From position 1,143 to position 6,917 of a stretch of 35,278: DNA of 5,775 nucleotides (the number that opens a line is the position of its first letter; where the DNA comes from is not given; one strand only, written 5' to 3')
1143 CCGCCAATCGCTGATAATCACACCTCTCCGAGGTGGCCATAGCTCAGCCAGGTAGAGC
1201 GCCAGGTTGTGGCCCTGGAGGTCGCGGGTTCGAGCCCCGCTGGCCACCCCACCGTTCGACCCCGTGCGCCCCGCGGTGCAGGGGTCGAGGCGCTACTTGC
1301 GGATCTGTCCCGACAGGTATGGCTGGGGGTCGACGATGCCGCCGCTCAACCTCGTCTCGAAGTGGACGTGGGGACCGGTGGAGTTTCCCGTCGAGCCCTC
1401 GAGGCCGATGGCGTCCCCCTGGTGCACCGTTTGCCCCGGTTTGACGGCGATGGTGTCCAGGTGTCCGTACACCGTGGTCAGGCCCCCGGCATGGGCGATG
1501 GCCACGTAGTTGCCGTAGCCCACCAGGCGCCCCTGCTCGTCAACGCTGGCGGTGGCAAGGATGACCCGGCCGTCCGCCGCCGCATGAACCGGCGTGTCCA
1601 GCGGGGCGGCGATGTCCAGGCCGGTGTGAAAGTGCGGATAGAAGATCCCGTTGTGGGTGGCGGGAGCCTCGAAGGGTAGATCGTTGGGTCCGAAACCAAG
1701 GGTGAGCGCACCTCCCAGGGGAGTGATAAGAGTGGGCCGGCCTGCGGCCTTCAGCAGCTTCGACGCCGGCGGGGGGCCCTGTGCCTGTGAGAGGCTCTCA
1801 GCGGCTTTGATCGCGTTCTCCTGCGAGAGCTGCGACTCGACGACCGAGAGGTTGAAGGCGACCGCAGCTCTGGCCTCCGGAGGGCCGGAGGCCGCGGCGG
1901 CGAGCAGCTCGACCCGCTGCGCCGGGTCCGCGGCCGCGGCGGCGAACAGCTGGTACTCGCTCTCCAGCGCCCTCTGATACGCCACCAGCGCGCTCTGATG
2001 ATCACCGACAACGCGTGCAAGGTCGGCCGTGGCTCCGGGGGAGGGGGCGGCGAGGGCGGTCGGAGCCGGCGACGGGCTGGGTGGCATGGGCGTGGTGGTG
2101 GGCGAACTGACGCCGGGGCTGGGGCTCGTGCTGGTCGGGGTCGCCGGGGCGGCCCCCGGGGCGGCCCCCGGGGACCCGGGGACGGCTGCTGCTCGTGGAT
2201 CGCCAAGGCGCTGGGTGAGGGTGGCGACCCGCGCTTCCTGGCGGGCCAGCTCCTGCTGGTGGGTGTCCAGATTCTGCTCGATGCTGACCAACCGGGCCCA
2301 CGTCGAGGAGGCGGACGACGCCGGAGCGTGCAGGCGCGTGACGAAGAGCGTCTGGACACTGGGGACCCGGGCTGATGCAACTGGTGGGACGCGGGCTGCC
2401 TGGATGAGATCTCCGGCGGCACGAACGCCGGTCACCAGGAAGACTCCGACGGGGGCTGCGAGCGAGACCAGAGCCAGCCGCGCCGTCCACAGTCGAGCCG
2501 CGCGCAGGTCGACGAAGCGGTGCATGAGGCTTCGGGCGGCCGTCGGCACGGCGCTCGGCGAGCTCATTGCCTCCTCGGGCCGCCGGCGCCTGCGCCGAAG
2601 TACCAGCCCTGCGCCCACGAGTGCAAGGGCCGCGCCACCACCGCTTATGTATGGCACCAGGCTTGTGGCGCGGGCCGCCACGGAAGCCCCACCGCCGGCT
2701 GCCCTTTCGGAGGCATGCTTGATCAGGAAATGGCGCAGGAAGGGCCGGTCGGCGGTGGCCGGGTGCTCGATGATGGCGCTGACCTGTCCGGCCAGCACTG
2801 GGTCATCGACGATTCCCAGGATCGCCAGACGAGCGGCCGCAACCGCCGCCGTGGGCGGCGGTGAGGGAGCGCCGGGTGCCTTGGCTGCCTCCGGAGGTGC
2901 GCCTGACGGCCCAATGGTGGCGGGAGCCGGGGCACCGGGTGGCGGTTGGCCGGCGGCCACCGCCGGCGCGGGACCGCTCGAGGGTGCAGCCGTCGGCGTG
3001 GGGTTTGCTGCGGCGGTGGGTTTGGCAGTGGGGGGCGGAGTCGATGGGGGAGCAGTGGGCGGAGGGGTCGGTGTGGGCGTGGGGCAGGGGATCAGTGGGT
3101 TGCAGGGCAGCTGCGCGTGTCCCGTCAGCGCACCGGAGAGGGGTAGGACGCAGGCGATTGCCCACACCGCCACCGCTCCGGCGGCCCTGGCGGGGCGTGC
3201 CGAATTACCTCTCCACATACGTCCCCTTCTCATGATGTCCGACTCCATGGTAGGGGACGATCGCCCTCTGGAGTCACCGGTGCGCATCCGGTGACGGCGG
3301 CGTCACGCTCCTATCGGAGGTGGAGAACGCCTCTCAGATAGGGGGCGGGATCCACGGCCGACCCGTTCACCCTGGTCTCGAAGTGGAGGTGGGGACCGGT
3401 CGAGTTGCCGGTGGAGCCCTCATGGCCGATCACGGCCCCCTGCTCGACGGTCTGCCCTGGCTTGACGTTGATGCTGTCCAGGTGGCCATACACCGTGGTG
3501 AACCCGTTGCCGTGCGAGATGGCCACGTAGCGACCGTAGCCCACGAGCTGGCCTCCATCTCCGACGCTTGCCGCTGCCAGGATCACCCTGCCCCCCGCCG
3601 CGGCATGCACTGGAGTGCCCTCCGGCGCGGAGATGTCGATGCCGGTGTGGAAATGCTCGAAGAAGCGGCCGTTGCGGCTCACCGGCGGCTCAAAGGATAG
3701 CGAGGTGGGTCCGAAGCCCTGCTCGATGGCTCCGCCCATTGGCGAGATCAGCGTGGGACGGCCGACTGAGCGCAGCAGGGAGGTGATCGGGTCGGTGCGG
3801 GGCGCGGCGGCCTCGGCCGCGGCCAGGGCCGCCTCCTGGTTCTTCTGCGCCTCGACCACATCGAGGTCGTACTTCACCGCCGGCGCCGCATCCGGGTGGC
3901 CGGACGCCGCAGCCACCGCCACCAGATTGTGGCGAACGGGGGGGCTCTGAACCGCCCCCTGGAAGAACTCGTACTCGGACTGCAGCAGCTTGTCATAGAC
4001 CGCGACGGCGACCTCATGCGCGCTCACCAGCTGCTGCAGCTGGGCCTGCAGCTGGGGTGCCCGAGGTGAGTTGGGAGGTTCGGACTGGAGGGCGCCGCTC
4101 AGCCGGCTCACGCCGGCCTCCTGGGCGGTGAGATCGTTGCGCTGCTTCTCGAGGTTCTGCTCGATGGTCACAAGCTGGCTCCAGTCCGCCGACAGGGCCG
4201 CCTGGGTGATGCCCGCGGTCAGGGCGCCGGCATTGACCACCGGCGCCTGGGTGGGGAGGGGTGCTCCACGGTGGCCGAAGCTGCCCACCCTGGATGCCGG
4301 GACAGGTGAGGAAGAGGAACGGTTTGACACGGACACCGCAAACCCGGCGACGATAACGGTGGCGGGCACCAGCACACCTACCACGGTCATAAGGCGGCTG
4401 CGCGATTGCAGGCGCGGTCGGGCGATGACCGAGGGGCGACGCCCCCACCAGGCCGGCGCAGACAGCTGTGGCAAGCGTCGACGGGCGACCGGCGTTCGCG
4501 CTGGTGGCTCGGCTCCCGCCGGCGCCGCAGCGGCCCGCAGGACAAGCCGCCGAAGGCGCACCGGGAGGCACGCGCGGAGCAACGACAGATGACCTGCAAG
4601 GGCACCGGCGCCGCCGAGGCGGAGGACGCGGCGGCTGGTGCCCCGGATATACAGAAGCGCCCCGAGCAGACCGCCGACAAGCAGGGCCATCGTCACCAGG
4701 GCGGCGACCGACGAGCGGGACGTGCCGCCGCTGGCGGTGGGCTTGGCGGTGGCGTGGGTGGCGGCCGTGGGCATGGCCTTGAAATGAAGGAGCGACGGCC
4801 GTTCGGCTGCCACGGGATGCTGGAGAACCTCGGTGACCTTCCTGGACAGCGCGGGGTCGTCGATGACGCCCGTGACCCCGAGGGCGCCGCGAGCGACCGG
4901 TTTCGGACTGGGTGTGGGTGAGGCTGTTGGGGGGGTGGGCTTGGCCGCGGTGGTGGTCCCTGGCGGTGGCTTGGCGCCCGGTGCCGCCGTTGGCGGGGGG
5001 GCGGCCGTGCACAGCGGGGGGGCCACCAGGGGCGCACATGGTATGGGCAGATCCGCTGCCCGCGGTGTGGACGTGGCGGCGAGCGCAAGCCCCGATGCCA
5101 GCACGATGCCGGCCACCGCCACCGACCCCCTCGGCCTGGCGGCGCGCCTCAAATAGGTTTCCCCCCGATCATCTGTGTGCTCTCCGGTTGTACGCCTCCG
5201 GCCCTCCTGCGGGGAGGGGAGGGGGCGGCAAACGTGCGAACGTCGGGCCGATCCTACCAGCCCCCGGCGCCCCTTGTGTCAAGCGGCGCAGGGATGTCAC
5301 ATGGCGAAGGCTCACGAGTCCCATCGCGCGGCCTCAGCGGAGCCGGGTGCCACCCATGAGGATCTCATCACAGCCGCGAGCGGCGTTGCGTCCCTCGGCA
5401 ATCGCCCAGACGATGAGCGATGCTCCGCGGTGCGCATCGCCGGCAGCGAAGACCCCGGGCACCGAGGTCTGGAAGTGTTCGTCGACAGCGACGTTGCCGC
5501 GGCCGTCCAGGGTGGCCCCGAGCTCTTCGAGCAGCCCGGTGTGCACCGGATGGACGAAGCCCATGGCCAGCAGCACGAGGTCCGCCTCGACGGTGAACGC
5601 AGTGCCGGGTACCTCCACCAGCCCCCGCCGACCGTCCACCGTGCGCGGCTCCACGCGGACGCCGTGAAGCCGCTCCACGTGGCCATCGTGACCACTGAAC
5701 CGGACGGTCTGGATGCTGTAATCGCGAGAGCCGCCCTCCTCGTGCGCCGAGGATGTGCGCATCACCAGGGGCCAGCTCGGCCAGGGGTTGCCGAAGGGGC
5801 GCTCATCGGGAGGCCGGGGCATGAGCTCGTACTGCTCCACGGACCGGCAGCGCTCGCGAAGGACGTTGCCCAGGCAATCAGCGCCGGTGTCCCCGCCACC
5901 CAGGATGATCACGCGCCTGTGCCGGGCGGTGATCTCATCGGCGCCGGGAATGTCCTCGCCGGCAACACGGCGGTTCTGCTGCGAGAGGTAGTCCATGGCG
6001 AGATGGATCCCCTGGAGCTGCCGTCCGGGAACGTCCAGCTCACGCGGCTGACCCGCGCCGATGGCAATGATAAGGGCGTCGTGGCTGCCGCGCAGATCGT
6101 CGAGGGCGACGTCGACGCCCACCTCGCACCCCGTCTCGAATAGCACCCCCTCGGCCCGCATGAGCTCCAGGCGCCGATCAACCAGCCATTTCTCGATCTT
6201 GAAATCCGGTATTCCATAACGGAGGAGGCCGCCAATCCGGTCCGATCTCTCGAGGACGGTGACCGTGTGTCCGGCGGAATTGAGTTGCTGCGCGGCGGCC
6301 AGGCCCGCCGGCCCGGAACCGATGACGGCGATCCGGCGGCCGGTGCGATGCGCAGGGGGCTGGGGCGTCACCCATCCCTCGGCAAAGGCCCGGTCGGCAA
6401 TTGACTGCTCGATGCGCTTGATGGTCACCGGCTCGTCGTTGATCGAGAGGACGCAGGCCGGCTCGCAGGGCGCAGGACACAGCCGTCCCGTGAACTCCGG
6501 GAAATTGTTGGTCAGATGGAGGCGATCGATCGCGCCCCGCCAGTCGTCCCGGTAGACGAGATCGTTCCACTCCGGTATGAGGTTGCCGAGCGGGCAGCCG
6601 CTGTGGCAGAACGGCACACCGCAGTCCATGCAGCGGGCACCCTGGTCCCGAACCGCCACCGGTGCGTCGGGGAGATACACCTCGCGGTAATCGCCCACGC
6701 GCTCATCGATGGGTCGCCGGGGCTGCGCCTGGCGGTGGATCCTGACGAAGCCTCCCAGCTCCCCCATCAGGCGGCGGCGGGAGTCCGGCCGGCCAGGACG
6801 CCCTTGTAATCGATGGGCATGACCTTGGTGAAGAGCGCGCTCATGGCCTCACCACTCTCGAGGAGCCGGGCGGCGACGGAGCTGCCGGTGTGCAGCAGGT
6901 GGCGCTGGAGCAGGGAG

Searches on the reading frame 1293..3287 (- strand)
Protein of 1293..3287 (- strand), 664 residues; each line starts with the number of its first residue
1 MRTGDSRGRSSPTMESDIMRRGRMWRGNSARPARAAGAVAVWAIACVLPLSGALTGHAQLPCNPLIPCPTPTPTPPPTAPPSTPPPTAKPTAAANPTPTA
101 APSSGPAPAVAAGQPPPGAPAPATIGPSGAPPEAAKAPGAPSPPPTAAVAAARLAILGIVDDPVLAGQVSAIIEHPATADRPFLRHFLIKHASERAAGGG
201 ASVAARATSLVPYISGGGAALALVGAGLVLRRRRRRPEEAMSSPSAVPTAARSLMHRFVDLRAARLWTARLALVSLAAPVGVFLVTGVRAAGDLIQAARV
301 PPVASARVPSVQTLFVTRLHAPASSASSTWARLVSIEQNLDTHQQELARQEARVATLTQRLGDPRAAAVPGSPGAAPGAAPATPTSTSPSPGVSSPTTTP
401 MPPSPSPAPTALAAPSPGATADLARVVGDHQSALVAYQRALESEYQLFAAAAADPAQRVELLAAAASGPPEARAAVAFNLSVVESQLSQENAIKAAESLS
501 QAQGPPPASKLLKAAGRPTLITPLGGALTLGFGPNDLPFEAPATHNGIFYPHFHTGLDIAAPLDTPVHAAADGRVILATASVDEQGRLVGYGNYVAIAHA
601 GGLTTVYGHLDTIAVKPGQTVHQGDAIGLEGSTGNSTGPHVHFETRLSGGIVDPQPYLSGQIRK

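Call 41: search_protein_families(library=pfam, proteins=[window:1293-3287:-], max_evalue=0.00001)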
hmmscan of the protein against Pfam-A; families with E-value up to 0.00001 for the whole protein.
window:1293-3287:- (664 aa): 1 family
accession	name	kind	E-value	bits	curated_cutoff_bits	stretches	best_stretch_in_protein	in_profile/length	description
PF01551.29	Peptidase_M23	-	1.1e-30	106.1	28.7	1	553-654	2-96/96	Peptidase family M23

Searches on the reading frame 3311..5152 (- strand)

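Call 41: search_protein_families(library=pfam, proteins=[window:3311-5152:-], max_evalue=0.00001)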
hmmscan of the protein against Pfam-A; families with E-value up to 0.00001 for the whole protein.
window:3311-5152:- (613 aa): 1 family
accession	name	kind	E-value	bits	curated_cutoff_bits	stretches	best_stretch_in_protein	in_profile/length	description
PF01551.29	Peptidase_M23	-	3.8e-34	117.2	28.7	1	501-602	2-96/96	Peptidase family M23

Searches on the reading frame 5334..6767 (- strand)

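Call 32: search_protein_families(library=pfam, proteins=[window:5334-6767:-], max_evalue=0.00001)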
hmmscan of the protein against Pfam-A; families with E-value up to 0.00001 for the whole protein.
window:5334-6767:- (477 aa): 10 families
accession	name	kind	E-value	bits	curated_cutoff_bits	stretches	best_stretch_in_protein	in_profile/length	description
PF07992.20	Pyr_redox_2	-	2.1e-29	103.3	26.1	2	145-459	2-291/291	Pyridine nucleotide-disulphide oxidoreductase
PF14691.11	Fer4_20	-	1.9e-22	79.6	25.8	1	26-131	4-112/113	Dihydroprymidine dehydrogenase domain II, 4Fe-4S cluster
PF01593.30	Amino_oxidase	-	3.9e-10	40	19.8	1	154-183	2-31/443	Flavin containing amine oxidoreductase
PF13450.12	NAD_binding_8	-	1.1e-09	38.8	21.9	1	148-182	1-35/68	NAD(P)-binding Rossmann-like domain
PF00070.33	Pyr_redox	-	4.7e-08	33.9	22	0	145-179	1-35/82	Pyridine nucleotide-disulphide oxidoreductase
PF01266.30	DAO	-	6.7e-08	32.9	27.9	1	145-179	1-35/353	FAD dependent oxidoreductase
PF13738.12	Pyr_redox_3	-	1.1e-07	31.8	30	0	148-179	2-33/305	Pyridine nucleotide-disulphide oxidoreductase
PF00890.30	FAD_binding_2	-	1.7e-06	28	20.4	0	146-180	2-36/414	FAD binding domain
PF12831.13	FAD_oxidored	-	2.8e-06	27.4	27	1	146-183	2-39/416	FAD dependent oxidoreductase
PF03486.20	HI0933_like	-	6.4e-06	26.2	50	0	145-179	2-36/244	HI0933-like protein Rossmann domain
